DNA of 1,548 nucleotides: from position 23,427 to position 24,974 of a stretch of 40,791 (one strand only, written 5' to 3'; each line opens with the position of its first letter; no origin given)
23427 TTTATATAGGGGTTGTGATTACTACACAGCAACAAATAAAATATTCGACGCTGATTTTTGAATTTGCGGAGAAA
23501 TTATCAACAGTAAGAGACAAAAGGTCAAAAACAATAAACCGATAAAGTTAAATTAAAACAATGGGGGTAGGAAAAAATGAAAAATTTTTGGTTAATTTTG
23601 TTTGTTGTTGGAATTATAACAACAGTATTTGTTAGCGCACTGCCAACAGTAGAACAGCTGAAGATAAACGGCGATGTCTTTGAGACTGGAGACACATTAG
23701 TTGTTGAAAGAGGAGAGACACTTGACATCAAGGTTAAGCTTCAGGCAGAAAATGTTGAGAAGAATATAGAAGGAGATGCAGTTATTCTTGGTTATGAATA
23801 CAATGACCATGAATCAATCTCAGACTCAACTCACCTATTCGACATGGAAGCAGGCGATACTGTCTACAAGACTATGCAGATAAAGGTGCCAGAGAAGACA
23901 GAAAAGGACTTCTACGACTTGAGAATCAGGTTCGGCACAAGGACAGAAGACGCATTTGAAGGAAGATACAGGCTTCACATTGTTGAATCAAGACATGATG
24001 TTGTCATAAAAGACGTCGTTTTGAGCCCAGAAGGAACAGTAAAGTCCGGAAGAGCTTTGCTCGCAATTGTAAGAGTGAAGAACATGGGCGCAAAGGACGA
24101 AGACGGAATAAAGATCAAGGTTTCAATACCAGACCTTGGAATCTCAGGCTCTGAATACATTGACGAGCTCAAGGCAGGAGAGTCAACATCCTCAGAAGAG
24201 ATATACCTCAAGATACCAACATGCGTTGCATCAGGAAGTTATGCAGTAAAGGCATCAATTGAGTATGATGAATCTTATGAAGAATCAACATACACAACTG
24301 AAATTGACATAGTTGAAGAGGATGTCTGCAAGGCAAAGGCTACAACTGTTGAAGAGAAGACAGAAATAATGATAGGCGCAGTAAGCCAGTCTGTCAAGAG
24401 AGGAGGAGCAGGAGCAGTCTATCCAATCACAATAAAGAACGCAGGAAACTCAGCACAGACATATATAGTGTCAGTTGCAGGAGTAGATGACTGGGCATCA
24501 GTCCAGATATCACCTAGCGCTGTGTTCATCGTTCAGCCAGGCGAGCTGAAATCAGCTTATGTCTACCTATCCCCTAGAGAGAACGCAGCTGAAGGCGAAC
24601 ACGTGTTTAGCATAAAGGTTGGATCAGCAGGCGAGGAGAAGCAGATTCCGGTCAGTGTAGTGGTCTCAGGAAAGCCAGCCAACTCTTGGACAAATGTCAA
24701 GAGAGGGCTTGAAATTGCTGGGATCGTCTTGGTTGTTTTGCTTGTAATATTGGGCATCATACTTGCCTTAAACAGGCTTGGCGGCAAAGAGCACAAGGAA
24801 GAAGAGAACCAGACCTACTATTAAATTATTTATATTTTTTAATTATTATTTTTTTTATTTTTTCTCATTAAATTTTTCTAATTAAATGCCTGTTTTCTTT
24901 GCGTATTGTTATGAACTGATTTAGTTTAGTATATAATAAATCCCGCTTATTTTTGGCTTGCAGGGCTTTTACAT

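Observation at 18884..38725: A 20-kb island of about ten secreted or anchored proteins with no enzymes: candidate cell-surface or host-attachment apparatus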

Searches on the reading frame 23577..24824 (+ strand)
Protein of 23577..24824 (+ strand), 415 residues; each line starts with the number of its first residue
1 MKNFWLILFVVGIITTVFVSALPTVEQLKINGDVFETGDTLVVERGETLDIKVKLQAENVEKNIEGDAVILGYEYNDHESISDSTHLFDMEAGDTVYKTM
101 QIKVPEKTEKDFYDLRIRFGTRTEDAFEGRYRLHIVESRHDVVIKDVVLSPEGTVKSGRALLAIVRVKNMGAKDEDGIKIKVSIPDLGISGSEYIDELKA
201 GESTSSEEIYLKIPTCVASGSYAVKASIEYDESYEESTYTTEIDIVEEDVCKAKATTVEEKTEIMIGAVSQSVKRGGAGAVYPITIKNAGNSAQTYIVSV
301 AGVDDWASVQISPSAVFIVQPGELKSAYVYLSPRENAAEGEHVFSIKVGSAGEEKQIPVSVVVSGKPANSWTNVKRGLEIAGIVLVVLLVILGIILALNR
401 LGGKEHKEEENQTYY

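Call 5: search_protein_families(library=pfam, proteins=[window:23577-24824:+], max_evalue=0.1)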
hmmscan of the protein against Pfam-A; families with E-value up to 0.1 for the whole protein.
window:23577-24824:+ (415 aa): 6 families
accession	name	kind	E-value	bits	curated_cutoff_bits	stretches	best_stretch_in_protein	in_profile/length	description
PF10633.15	NPCBM_assoc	-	3.8e-09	37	24.4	0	283-347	10-74/78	NPCBM-associated, NEW3 domain of alpha-galactosidase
PF11614.14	FixG_C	-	2.8e-08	34.4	25.6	1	281-353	34-105/119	IG-like fold at C-terminal of FixG, putative oxidoreductase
PF07705.17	CARDB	-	9.2e-05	23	22.7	1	150-238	10-93/101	CARDB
PF22067.2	Cep192_D3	-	0.031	14.8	27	0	284-354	23-90/99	Cep192 domain 3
PF17766.7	fn3_6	-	0.033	14.8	26.4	0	283-347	22-85/99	Fibronectin type-III domain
PF23763.2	Beta-barrel_GLAA-B_I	-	0.092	13.4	28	0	42-112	5-74/95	GLAA-B beta-barrel domain I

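Call 8: search_protein_families(library=ncbifam, proteins=[window:23577-24824:+], max_evalue=0.1)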
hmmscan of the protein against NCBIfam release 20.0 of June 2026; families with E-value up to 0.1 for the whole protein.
window:23577-24824:+ (415 aa): 1 family
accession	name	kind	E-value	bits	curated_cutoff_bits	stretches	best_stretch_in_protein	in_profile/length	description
NF033506.0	PACE-CTERM-PROT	exception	2.6e-29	102.4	110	1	81-397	287-621/627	putative S-layer protein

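Call 10: find_encoding_contigs(protein=window:23577-24824:+, flank=10000, max_places=6)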
Protein window:23577-24824:+ (415 aa): no gene with exactly this product is on record in the collection.

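Call 12: find_homologous_proteins(query=window:23577-24824:+, max_evalue=0.00001)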
Query window:23577-24824:+ (415 aa): 142 proteins with E <= 0.00001 among 8000 candidates; the best 120 are listed.
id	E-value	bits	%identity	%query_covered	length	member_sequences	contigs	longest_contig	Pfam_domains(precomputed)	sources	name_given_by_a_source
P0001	1.6e-263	892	100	100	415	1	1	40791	PF11614.15,PF10633.16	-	-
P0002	2.8e-193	661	73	100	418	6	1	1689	PF11614.15,PF07705.18,PF10633.16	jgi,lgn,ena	-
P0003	4.5e-158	545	59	100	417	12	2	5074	PF11614.15,PF10633.16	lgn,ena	-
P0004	5.2e-155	535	59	100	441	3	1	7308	PF11614.15,PF10633.16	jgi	jgi:uncharacterized membrane protein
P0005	1.2e-147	511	57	91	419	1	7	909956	PF11614.15,PF10633.16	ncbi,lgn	ncbi:MAG: FixG Ig-like domain-containing protein [Candidatus Woesearchaeota archaeon]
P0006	6.2e-145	502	55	100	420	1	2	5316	PF11614.15,PF07705.18,PF10633.16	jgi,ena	-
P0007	4.6e-138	479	55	100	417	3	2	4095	PF11614.15,PF15418.13,PF10633.16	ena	-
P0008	5.4e-131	456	55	99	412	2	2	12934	PF11614.15,PF10633.16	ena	-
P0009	1.7e-130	454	54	100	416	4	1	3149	PF11614.15,PF10633.16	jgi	-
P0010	1.4e-129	451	55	85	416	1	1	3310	PF11614.15,PF10633.16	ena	-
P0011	6.5e-129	449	53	99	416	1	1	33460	PF11614.15,PF23619.2,PF10633.16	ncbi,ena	-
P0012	3.2e-123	430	51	90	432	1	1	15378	PF11614.15,PF10633.16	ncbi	-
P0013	3.7e-123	430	51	91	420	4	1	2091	PF11614.15,PF17766.8,PF07705.18,PF10633.16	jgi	-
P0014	1.7e-121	424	50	96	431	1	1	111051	PF11614.15,PF10633.16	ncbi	ncbi:MAG: hypothetical protein V1837_07045 [Candidatus Woesearchaeota archaeon]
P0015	7.6e-121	422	48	96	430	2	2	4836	PF15418.13,PF10633.16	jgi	jgi:uncharacterized membrane protein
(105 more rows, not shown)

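Call 13: find_encoding_contigs(protein=P0005, flank=10000, max_places=2)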
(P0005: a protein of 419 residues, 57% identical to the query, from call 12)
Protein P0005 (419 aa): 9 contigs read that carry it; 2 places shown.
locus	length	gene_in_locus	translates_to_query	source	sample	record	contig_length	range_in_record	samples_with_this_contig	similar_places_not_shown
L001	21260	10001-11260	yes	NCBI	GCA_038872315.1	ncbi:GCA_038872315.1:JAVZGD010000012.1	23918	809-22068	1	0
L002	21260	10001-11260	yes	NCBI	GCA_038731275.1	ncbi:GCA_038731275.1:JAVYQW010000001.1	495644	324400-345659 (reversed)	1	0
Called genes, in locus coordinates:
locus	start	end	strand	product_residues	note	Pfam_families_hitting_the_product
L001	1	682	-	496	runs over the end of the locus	PF01943:Polysacc_synt, PF13440:Polysacc_synt_3, PF03023:MurJ, PF01554:MatE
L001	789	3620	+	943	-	PF02516:STT3, PF13231:PMT_2 (weak), PF21436:STT3-PglB_core (weak)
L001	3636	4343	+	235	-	PF00535:Glycos_transf_2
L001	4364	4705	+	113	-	PF10066:DUF2304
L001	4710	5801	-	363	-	PF02350:Epimerase_2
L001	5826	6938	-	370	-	PF01266:DAO (faint), PF13450:NAD_binding_8, PF01494:FAD_binding_3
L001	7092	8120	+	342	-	-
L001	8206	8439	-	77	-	-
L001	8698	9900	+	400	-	-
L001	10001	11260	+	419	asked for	PF10633:NPCBM_assoc (faint), PF11614:FixG_C (weak)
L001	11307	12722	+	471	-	-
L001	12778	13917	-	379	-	PF01490:Aa_trans, PF03222:Trp_Tyr_perm, PF13520:AA_permease_2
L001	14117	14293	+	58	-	PF01402:RHH_1 (weak)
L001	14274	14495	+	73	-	-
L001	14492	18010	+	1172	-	PF13715:CarbopepD_reg_2 (faint), PF14524:Wzt_C (faint), PF00801:PKD, PF18911:PKD_4 (weak), PF13620:CarboxypepD_reg (weak)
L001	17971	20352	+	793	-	PF01935:DUF87, PF05872:HerA_C (weak)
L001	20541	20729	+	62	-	-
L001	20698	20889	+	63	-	-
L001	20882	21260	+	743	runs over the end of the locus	PF13715:CarbopepD_reg_2 (faint), PF13620:CarboxypepD_reg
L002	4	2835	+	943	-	PF02516:STT3, PF13231:PMT_2 (weak), PF21436:STT3-PglB_core (weak)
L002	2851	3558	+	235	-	PF00535:Glycos_transf_2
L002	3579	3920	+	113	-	PF10066:DUF2304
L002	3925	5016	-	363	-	PF02350:Epimerase_2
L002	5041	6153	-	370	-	PF01266:DAO (faint), PF13450:NAD_binding_8, PF01494:FAD_binding_3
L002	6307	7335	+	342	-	-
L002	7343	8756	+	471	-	-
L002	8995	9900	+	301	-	-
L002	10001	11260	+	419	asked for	PF10633:NPCBM_assoc (faint), PF11614:FixG_C (weak)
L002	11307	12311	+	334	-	PF22544:HYDIN_VesB_CFA65-like_Ig (faint)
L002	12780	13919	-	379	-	PF01490:Aa_trans, PF03222:Trp_Tyr_perm, PF13520:AA_permease_2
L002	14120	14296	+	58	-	PF01402:RHH_1 (weak)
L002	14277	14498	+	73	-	-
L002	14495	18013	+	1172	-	PF13715:CarbopepD_reg_2 (faint), PF14524:Wzt_C (faint), PF00801:PKD, PF18911:PKD_4 (weak), PF13620:CarboxypepD_reg (weak)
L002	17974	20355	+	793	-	PF01935:DUF87, PF05872:HerA_C (weak)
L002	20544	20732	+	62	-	-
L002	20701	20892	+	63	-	-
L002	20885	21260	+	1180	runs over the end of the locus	PF13715:CarbopepD_reg_2 (faint), PF13620:CarboxypepD_reg, PF01935:DUF87, PF05872:HerA_C (weak)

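Call 14: find_encoding_contigs(protein=P0011, flank=10000, max_places=2)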
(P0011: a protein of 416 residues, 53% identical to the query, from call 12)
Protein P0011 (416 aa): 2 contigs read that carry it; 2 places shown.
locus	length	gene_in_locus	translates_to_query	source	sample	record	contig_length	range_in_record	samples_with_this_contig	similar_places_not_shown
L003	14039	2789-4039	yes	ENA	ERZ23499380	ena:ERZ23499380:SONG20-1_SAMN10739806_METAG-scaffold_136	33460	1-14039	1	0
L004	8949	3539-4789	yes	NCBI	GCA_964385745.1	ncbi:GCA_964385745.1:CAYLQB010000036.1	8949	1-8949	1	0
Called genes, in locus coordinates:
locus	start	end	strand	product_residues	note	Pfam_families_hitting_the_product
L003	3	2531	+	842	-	?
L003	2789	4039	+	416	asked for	PF23619:Ig_VWA7 (faint), PF10633:NPCBM_assoc (faint), PF11614:FixG_C (weak)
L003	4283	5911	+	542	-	PF16118:DUF4834 (faint)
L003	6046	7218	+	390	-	PF01490:Aa_trans, PF03222:Trp_Tyr_perm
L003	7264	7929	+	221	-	PF02254:TrkA_N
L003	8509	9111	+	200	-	PF00149:Metallophos, PF12850:Metallophos_2, PF14582:Metallophos_3 (weak)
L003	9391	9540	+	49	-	-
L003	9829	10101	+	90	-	PF00708:Acylphosphatase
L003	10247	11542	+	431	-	PF02403:Seryl_tRNA_N, PF00587:tRNA-synt_2b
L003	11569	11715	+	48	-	-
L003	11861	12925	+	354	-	PF01637:ATPase_2 (weak), PF13191:AAA_16 (weak), PF00931:NB-ARC, PF24883:NPHP3_N (weak), PF00004:AAA, PF05729:NACHT (weak), PF13401:AAA_22, PF22703:Cdc6_lid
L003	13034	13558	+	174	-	PF03551:PadR, PF07848:PaaX (weak)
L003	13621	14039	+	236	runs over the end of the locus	PF00005:ABC_tran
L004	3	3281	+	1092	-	?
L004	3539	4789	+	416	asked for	PF23619:Ig_VWA7 (faint), PF10633:NPCBM_assoc (faint), PF11614:FixG_C (weak)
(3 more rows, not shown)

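Call 15: find_encoding_contigs(protein=P0014, flank=10000, max_places=2)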
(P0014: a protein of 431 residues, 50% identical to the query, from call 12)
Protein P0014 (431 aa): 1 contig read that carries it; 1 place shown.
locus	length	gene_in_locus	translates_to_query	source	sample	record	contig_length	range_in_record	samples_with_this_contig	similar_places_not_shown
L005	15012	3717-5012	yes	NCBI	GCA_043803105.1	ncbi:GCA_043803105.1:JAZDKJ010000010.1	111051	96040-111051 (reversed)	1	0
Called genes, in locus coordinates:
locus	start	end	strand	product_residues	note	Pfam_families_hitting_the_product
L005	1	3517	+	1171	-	PF17892:Cadherin_5 (faint), PF05345:He_PIG, PF17963:Big_9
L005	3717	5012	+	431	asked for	PF11614:FixG_C (faint), PF10633:NPCBM_assoc (faint)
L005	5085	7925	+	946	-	PF11614:FixG_C (faint), PF13273:DUF4064 (faint), PF17963:Big_9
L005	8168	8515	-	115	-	PF02643:DUF192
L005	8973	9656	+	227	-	PF14528:LAGLIDADG_3 (faint)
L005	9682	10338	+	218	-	PF01351:RNase_HII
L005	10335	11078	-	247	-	PF02535:Zip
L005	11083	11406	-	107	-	PF00085:Thioredoxin, PF13098:Thioredoxin_2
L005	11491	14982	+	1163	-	PF02463:SMC_N, PF13304:AAA_21 (weak), PF13476:AAA_23, PF06470:SMC_hinge, PF13304:AAA_21 (weak)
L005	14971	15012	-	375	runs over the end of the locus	PF13439:Glyco_transf_4, PF13579:Glyco_trans_4_4, PF20706:GT4-conflict (faint), PF00534:Glycos_transf_1, PF13692:Glyco_trans_1_4, PF13524:Glyco_trans_1_2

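Call 18: find_related_loci(query=A1, collection=genome_contigs, flank=10000)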
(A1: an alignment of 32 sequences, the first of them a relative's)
Query A1 (415 aa) in genome_contigs; peptide patterns used: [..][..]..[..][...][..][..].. (x = any residue, [..] = any of these).
167 stretches matched a pattern; 147 encode a relative of the query (tblastn E <= 1e-3); the best 80 are kept; 80 distinct loci.
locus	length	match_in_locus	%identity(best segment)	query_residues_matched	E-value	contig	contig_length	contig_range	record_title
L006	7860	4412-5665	73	1-415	0e+0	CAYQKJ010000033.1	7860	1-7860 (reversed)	MAG TPA_asm: uncultured Methanosarcinales archaeon isolate SRP098346_co1_64 genome assembly, contig: NODE_12661_length_7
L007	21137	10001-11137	57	1-376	2e-146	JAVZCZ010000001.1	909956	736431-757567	MAG: Candidatus Woesearchaeota archaeon isolate DRTY-6_201705_bins_90 DRTY-6_201705_bins_90_scaffold_1, whole genome sho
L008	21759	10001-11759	53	1-415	4e-130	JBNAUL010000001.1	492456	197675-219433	MAG: Candidatus Woesearchaeota archaeon isolate Kamch4342-D-MF-011 bin55.fa-1, whole genome shotgun sequence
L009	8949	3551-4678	55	4-381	7e-129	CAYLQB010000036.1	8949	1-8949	MAG TPA_asm: uncultured Methanosarcinales archaeon isolate binchicken_co164_184 genome assembly, contig: NODE_2876_lengt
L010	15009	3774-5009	50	19-415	1e-120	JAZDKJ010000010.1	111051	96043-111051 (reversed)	MAG: Candidatus Woesearchaeota archaeon isolate MEGAHIT-group-0.53 k141_14412305, whole genome shotgun sequence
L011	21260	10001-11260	50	6-415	3e-118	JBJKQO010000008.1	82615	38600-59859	MAG: Candidatus Woesearchaeota archaeon isolate Bin_36 S1Ck127_159524_flag_1_multi_9.0000_len_82615, whole genome shotgu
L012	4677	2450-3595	51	8-378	2e-115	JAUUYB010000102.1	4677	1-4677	MAG: Candidatus Woesearchaeota archaeon isolate CSMAG_156 CSMAG_156_k127_14162452_length_4677_cov_8.0000, whole genome s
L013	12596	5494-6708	50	18-413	2e-113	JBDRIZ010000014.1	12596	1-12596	MAG: Candidatus Woesearchaeota archaeon isolate MEGAHIT-group-1.614 k141_914002, whole genome shotgun sequence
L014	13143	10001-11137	48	3-379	2e-112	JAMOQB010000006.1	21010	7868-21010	MAG: Candidatus Woesearchaeota archaeon isolate 4559-240_metabat2_scaf2bin.044 4559-240_scaffold_1268_c1, whole genome s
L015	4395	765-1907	49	1-379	2e-112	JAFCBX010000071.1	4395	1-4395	MAG: Methanosarcinales archaeon isolate AB_1215_Bin_111 AB_1215_Bin_111.fna_scaffold_64587, whole genome shotgun sequenc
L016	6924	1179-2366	49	23-415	3e-110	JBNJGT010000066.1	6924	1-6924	MAG: Nanobdellota archaeon isolate Y22_30dBSe2.bin.114 NODE_8115_length_6924_cov_36.381245, whole genome shotgun sequenc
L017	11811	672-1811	46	3-379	5e-108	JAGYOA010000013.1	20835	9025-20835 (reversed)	Candidatus Woesearchaeota archaeon isolate M55A3 13, whole genome shotgun sequence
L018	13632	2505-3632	46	3-379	5e-107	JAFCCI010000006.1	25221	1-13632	Candidatus Woesearchaeota archaeon isolate AB_3033_Bin_101 AB_3033_Bin_101_scaffold_2671, whole genome shotgun sequence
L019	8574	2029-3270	45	6-415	9e-107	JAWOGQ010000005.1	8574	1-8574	MAG: Candidatus Woesearchaeota archaeon isolate BLK6-3.bin.78 k191_1543618, whole genome shotgun sequence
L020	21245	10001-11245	45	6-415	3e-105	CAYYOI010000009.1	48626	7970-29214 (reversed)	MAG TPA_asm: uncultured Methanosarcinales archaeon isolate SRP252850_co1_50 genome assembly, contig: NODE_1023_length_48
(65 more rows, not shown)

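Call 34: predict_structure(alignment_id=A1)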
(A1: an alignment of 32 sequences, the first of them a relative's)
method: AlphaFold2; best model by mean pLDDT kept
length: 415 residues; sequences in the alignment: 32
mean_pLDDT: 81.4   pTM: 0.44
mean pLDDT of the five models: 81.4, 81.3, 80.7, 80.3, 79.4
residues with pLDDT >= 90: 121; 70-90: 224; 50-70: 44; < 50: 26
segments of 3 or more residues with pLDDT < 50: 18-21, 254-260, 402-415
pLDDT, mean of each block of 10 residues (from residue 1): 67 56 76 88 89 88 90 79 90 90 85 91 83 86 89 87 90 86 91 88 83 88 90 72 83 46 65 80 87 88 89 90 88 87 89 83 71 77 92 83 40 36
secondary structure, 60 per line:
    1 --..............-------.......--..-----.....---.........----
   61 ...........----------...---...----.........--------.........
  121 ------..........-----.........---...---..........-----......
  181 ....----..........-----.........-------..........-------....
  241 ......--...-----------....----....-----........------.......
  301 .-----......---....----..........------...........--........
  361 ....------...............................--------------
elements in order: H3-16 E24-30 E40-44 E48-56 E61-71 E82-84 E88-90 E95-103 E112-120 E127-136 E142-150 E154-156 E160-169 E175-184 E189-198 E204-212 E220-229 E237-246 E263-266 E271-274 E280-287 E294-301 E307-312 E316-319 E324-333 E340-350 E353-364 H371-401

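Call 39: fold_search(model_id=the predicted structure, library=pdb)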
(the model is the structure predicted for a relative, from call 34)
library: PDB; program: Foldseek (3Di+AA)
matches with E <= 10: 1915; with E <= 0.001: 526
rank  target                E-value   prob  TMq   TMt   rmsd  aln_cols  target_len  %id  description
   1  7sqc_O0               1.1e-13  1.00  0.25  0.12  15.9       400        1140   13  Ciliary C1 central pair apparatus isolated from Chlamydomonas reinhardtii (released 2022-04-13)
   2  9ijj_C                1.5e-13  1.00  0.26  0.14  14.5       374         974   12  In situ structure of the central apparatus in mouse sperm axoneme. (released 2025-06-04)
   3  7sqc_F0               1.6e-13  1.00  0.19  0.25  15.4       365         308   10  Ciliary C1 central pair apparatus isolated from Chlamydomonas reinhardtii (released 2022-04-13)
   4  7sqc_T3               4.7e-13  1.00  0.21  0.27  17.6       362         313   11  Ciliary C1 central pair apparatus isolated from Chlamydomonas reinhardtii (released 2022-04-13)
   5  7som_D                2.6e-12  1.00  0.21  0.07  17.0       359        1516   12  Ciliary C2 central pair apparatus isolated from Chlamydomonas reinhardtii (released 2022-04-13)
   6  9ijj_h                7.4e-12  1.00  0.21  0.08  17.3       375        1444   11  In situ structure of the central apparatus in mouse sperm axoneme. (released 2025-06-04)
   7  9ijj_E                8.6e-12  1.00  0.27  0.24  13.5       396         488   10  In situ structure of the central apparatus in mouse sperm axoneme. (released 2025-06-04)
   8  7sqc_2A               1.3e-11  1.00  0.20  0.12  18.5       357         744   11  Ciliary C1 central pair apparatus isolated from Chlamydomonas reinhardtii (released 2022-04-13)
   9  7sqc_2B               2.6e-11  1.00  0.20  0.12  17.9       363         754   10  Ciliary C1 central pair apparatus isolated from Chlamydomonas reinhardtii (released 2022-04-13)
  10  7sqc_F1               2.6e-11  1.00  0.22  0.20  14.6       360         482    9  Ciliary C1 central pair apparatus isolated from Chlamydomonas reinhardtii (released 2022-04-13)
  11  3f85                  1.1e-10  1.00  0.21  0.19  18.2       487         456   10  Structure of fusion complex of homo trimeric major pilin subunits CfaB of CFA/I fimbirae from ETEC E. coli (released 2009-08-11)
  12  7n61_1B               1.1e-10  1.00  0.17  0.13  33.7       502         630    9  structure of C2 projections and MIPs (released 2022-05-18)
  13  9ijj_O                1.2e-10  1.00  0.22  0.07  18.1       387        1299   11  In situ structure of the central apparatus in mouse sperm axoneme. (released 2025-06-04)
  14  7sqc_T2               2.3e-10  1.00  0.19  0.15  28.1       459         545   11  Ciliary C1 central pair apparatus isolated from Chlamydomonas reinhardtii (released 2022-04-13)
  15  7sqc_T0               2.9e-10  1.00  0.19  0.15  27.5       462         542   11  Ciliary C1 central pair apparatus isolated from Chlamydomonas reinhardtii (released 2022-04-13)
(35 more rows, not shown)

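Call 75: search_protein_families(library=phrogs, proteins=[window:23577-24824:+], max_evalue=0.01)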
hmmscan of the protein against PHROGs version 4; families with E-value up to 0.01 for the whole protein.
window:23577-24824:+ (415 aa): 0 families

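Call 78: search_protein_families(library=ncbifam, alignment_id=A1, max_evalue=0.001)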
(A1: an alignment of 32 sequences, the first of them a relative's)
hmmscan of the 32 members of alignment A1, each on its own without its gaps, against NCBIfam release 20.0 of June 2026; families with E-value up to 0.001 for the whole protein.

A. member 1, P0001 (415 aa): 1 family
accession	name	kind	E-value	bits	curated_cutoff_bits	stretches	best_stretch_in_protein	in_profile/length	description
NF033506.0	PACE-CTERM-PROT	exception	2.6e-29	102.4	110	1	81-397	287-621/627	putative S-layer protein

B. families by the number of members that match (of 32 scanned): 4 families
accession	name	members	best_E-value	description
NF033506.0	PACE-CTERM-PROT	32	7.8e-34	putative S-layer protein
TIGR02745.1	ccoG_rdxA_fixG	5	5.4e-05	cytochrome c oxidase accessory protein CcoG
NF040942.2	hypo_ExtJ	1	0.00081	selenite/tellurite reduction operon protein ExtJ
NF041895.1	choice_anch_V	1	0.00088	choice-of-anchor V domain-containing protein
